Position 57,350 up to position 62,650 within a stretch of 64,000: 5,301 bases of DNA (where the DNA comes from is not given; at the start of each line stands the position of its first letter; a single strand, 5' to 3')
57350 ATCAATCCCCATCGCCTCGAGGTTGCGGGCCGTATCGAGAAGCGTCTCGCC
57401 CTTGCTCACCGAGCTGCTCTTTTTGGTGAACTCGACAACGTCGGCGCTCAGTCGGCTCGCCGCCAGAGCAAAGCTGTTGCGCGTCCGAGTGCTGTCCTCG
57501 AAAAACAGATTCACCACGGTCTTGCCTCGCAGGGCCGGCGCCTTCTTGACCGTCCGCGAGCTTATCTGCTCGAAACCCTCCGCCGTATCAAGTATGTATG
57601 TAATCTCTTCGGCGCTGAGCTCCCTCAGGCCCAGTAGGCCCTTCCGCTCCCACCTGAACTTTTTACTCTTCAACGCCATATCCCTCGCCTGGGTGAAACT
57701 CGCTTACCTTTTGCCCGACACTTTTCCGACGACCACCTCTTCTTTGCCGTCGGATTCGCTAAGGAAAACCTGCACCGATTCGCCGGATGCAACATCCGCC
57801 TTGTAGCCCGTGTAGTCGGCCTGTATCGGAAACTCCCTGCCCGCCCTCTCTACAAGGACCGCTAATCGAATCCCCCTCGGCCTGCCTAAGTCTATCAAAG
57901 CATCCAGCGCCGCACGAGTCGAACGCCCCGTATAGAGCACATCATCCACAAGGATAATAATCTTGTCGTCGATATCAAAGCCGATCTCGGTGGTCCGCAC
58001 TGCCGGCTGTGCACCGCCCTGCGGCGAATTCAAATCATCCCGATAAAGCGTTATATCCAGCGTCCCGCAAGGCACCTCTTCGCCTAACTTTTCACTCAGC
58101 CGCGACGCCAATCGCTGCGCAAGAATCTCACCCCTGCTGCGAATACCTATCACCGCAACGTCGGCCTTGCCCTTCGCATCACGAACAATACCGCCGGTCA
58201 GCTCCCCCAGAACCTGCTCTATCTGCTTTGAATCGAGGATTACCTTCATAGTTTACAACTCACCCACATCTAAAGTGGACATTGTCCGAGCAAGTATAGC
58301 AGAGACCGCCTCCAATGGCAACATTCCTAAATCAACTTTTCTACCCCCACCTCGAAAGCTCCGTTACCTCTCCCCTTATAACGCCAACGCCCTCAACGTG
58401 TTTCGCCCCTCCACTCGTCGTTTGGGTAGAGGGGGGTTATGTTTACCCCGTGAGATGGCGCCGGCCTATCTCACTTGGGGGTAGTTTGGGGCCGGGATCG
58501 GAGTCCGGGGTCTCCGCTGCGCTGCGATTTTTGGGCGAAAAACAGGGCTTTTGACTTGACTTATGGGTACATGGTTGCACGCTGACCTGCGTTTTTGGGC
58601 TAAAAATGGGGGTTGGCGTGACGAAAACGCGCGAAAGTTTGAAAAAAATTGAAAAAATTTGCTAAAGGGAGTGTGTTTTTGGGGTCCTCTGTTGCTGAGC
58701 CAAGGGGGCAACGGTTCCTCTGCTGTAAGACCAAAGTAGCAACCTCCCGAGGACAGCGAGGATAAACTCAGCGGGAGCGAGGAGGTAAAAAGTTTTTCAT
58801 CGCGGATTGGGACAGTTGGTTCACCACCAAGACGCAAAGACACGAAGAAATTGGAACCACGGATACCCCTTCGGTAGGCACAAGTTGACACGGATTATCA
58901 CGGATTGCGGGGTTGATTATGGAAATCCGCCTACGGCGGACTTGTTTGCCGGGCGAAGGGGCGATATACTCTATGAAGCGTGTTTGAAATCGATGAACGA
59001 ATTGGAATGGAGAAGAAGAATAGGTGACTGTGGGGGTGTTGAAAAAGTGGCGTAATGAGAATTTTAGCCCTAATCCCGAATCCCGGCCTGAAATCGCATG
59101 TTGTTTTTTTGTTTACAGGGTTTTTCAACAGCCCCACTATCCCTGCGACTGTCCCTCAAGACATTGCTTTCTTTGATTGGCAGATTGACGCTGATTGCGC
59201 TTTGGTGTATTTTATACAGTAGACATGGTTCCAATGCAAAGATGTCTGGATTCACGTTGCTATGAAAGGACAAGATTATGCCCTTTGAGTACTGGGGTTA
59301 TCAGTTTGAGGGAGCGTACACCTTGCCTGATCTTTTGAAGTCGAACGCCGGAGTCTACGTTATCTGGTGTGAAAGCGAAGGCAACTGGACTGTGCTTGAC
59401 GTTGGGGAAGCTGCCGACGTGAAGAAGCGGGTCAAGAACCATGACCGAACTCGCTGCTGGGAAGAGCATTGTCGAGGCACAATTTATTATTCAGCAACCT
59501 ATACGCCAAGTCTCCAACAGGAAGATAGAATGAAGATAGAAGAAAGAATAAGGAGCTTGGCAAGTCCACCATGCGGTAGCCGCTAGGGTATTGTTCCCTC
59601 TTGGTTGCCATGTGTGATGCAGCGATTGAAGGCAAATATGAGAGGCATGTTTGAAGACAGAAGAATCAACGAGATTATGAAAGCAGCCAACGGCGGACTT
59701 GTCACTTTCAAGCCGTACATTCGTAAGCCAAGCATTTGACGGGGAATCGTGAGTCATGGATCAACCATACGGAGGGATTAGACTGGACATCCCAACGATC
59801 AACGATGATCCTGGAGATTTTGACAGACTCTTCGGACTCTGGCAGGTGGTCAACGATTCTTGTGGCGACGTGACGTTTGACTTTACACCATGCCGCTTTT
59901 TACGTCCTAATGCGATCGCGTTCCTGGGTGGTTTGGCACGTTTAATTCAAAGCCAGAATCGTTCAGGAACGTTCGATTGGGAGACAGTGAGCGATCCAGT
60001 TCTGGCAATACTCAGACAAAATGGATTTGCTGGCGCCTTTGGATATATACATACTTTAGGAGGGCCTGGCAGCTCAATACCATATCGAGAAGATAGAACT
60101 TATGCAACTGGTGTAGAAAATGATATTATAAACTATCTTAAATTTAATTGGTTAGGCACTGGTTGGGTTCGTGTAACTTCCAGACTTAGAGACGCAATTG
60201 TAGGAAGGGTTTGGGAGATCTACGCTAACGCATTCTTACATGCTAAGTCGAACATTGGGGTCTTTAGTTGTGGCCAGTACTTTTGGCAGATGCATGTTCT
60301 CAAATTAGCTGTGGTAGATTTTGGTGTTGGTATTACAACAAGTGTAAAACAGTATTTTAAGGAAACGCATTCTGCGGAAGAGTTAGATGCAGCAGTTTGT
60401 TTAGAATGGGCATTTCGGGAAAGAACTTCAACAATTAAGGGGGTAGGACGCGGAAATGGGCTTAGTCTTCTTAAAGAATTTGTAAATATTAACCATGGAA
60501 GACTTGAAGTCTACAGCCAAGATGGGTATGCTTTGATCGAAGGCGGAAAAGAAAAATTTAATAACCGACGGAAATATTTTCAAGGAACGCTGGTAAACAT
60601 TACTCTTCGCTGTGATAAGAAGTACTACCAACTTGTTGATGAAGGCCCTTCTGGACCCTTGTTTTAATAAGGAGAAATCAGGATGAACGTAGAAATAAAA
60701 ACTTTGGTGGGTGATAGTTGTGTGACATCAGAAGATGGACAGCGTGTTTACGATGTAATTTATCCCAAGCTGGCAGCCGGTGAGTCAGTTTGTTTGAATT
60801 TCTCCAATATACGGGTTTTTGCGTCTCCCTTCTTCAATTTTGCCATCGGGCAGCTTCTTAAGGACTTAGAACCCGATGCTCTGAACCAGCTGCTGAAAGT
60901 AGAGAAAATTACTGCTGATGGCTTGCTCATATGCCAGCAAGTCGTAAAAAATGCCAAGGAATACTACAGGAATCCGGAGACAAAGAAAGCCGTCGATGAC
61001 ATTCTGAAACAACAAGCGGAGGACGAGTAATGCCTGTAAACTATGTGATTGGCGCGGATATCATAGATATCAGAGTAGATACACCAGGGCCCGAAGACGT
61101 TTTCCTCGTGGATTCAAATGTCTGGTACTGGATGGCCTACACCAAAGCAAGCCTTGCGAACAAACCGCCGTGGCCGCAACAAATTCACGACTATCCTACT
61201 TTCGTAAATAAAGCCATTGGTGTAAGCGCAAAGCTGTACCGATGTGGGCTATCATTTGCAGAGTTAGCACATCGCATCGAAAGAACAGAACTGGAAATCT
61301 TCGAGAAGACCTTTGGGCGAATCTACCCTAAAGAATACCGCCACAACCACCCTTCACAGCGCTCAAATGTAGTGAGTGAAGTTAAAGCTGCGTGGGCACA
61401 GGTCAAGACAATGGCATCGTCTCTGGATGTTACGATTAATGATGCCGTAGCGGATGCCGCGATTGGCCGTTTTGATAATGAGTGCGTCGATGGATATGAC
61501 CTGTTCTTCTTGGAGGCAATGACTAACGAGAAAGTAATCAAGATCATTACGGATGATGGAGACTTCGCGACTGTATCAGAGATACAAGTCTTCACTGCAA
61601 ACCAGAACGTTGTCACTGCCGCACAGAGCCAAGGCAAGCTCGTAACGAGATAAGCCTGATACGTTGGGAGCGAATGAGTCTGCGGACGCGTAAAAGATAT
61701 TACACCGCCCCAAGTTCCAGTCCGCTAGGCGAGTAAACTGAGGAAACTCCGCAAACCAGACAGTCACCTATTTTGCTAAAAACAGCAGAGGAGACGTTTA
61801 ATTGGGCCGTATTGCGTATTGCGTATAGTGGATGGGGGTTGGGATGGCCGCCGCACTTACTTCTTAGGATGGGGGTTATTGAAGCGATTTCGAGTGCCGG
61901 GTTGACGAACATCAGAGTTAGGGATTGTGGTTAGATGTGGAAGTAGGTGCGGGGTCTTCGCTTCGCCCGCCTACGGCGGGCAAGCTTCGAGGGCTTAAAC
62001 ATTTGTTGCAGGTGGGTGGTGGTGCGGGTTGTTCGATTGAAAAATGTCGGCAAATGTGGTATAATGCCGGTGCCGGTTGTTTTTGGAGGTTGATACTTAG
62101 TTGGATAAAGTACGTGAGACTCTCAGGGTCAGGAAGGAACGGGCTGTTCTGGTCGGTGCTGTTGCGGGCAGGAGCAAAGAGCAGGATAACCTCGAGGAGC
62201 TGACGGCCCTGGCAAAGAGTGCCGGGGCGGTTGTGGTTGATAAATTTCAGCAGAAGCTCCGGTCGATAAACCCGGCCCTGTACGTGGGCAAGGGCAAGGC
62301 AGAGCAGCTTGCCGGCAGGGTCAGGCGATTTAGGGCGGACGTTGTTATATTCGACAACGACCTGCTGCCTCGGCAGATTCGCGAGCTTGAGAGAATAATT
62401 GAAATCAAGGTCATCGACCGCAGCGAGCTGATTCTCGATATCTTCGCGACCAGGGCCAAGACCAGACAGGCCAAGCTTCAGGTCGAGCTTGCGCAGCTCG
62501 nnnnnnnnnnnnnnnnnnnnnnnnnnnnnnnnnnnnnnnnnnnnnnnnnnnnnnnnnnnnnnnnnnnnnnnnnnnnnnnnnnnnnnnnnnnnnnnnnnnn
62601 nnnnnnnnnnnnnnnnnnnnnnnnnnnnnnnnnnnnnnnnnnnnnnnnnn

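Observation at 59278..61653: GHKL kinase-like ATPase, DUF4325 STAS-like protein and PIN-like nuclease cassette: a possible partner-switching-gated toxin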

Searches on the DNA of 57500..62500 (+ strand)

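Call 6: search_rna_families(source=window, start=57500, end=62500, threshold=evalue, max_evalue=1)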
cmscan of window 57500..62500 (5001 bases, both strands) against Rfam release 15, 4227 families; matches with E-value up to 1: 0.
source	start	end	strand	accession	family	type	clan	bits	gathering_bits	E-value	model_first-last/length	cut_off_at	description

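Call 37: search_dna_similar(query=L058:5983-7843:+, collection=ecoli_genomes, mode=distant, max_rows=10)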
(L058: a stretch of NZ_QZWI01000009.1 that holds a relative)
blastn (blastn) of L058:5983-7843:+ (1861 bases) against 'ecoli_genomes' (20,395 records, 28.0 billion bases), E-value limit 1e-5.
Records with a match: 2; places in all: 2; records where one place covers at least 80% of the query: 2.
Genomes with a match: 2 of 5426; with a place that covers at least 80% of the query: 2. Places per genome that has any: lowest 1, median 1, highest 1. On chromosomes: 2 places; on plasmids: 0.
Best place of each record, by identity: 60-80% 2.
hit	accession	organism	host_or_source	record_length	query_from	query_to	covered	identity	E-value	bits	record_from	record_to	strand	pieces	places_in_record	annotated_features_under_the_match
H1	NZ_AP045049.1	Escherichia coli strain JNE25-001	Homo sapiens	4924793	1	1822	98%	71.7%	0e+0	920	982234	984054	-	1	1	ATP-binding protein | PIN domain-containing protein | STAS-like domain-containing protein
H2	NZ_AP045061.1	Escherichia coli strain JNE12-007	Homo sapiens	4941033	1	1822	98%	71.7%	0e+0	920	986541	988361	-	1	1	ATP-binding protein | PIN domain-containing protein | STAS-like domain-containing protein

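Call 39: get_annotated_region(hit=H1, flank=8000)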
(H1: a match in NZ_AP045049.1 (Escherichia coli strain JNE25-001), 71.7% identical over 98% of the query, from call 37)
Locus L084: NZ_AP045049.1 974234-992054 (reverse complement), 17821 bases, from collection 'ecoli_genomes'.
description: Escherichia coli strain JNE25-001 chromosome, complete genome
organism: Escherichia coli strain JNE25-001 (NCBI taxid 562)
replicon: chromosome; assembly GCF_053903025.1
host: Homo sapiens; source: -; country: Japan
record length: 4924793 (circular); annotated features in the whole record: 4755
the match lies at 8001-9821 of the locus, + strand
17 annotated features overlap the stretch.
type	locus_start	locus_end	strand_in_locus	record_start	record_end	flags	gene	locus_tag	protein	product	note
CDS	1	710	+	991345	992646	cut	-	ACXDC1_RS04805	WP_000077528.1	MFS transporter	-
CDS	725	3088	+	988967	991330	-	-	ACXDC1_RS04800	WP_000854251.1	glycoside hydrolase family 31 protein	-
CDS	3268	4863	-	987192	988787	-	ybiT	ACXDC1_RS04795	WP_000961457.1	ABC-F family ATPase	-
CDS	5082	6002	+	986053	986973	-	ldtB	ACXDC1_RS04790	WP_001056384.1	L,D-transpeptidase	-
CDS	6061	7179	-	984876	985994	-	ybiR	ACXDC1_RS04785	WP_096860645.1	anion transporter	-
CDS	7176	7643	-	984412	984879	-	mntR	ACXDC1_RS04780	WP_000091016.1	manganese-binding transcriptional regulator MntR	-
CDS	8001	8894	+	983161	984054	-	-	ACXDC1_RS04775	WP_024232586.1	ATP-binding protein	-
CDS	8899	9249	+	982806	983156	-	-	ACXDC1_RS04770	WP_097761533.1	STAS-like domain-containing protein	-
CDS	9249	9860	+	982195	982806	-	-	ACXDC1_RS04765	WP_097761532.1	PIN domain-containing protein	-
CDS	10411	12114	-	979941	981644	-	-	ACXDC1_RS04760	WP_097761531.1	hypothetical protein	-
CDS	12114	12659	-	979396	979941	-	-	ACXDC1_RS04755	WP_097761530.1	baseplate complex protein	-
CDS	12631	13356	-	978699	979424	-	-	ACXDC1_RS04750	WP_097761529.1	hypothetical protein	-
CDS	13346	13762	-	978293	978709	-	-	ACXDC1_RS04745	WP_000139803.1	tail fiber assembly protein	-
CDS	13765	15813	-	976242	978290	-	-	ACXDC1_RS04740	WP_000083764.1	phage tail-collar fiber domain-containing protein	-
CDS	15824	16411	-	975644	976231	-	-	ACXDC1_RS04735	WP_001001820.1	phage tail protein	-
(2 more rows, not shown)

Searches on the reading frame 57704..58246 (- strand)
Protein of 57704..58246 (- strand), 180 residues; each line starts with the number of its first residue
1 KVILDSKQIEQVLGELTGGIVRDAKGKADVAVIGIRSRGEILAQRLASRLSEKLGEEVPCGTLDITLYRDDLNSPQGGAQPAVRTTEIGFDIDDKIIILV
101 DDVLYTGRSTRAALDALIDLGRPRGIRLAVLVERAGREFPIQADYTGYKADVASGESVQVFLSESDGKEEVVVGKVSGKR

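Call 78: search_protein_families(library=pfam, proteins=[window:57704-58246:-], max_evalue=0.00001)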
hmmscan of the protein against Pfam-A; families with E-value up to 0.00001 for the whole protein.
window:57704-58246:- (180 aa): 1 family
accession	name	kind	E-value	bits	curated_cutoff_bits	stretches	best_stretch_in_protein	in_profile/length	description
PF00156.33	Pribosyltran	-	2.5e-21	76.1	26.3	1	3-151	5-143/158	Phosphoribosyl transferase domain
